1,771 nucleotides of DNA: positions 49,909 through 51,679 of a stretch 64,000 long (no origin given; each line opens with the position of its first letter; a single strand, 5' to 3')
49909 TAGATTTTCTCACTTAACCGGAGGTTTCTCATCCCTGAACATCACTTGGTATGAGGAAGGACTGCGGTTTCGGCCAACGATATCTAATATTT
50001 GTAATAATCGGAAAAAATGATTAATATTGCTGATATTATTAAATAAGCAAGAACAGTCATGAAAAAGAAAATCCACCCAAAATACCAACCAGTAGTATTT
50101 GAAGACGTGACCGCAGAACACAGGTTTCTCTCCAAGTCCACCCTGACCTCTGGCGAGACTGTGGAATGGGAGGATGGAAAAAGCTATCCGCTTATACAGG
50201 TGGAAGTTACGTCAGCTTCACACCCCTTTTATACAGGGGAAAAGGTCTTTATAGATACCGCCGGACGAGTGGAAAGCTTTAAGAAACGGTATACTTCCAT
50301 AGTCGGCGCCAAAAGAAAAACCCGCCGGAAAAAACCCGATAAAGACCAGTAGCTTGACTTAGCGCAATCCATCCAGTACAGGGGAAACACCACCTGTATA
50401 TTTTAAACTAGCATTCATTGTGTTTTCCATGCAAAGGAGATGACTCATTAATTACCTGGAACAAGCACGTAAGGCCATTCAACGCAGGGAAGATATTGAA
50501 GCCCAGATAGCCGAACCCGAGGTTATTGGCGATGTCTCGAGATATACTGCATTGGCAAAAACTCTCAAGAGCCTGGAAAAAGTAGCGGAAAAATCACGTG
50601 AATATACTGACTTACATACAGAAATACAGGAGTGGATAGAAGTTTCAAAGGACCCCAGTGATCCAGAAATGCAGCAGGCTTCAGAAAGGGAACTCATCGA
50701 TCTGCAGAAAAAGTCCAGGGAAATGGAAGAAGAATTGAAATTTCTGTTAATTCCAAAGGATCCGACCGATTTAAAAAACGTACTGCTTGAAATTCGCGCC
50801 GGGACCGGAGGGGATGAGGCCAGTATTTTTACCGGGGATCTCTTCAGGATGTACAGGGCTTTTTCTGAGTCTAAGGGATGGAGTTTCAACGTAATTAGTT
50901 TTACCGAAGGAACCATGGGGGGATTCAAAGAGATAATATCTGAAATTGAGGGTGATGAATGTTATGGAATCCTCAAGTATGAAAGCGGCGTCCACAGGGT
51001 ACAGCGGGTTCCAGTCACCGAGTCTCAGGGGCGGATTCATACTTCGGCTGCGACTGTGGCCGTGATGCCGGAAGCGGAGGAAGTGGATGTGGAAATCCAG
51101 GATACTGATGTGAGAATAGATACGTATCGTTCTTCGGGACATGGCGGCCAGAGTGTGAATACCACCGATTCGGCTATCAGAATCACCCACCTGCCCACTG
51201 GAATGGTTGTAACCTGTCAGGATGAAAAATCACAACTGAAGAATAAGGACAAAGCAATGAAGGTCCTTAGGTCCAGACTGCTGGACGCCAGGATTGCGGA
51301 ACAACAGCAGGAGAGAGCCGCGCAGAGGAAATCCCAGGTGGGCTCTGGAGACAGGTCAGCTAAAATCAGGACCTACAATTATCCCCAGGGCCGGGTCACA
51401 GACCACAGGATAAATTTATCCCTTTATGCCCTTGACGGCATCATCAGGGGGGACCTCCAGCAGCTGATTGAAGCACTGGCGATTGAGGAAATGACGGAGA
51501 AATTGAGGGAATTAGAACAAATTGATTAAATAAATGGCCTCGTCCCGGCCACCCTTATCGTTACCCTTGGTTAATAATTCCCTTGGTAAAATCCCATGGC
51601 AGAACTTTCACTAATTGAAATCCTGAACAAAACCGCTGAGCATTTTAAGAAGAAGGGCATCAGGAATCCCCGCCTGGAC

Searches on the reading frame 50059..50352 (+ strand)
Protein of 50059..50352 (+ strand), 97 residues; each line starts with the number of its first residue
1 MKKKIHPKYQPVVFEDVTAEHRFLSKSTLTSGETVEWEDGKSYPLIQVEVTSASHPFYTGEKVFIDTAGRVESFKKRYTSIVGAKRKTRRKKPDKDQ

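Call 38: search_protein_families(library=pfam, proteins=[window:50059-50352:+], max_evalue=0.1)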
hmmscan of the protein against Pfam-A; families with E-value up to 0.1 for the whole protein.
window:50059-50352:+ (97 aa): 1 family
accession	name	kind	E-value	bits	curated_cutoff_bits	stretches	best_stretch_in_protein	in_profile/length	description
PF01197.23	Ribosomal_L31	-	6.5e-25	87.6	27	1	1-78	1-64/65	Ribosomal protein L31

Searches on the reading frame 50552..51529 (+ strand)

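Call 38: search_protein_families(library=pfam, proteins=[window:50552-51529:+], max_evalue=0.1)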
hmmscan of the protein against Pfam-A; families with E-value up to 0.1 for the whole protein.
window:50552-51529:+ (325 aa): 4 families
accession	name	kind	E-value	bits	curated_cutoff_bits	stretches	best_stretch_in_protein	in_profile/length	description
PF03462.23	PCRF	-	1.5e-62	211.3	24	1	2-169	28-194/194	PCRF domain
PF00472.26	RF-1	-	1.5e-43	147.8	35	1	176-286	1-116/116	RF-1 domain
PF25034.1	Spectrin_SYNE1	-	0.0025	17.9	35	1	6-66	92-154/188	Nesprin-1, spectrin repeats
PF02815.25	MIR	-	0.068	13.5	25.6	0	183-233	114-164/185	MIR domain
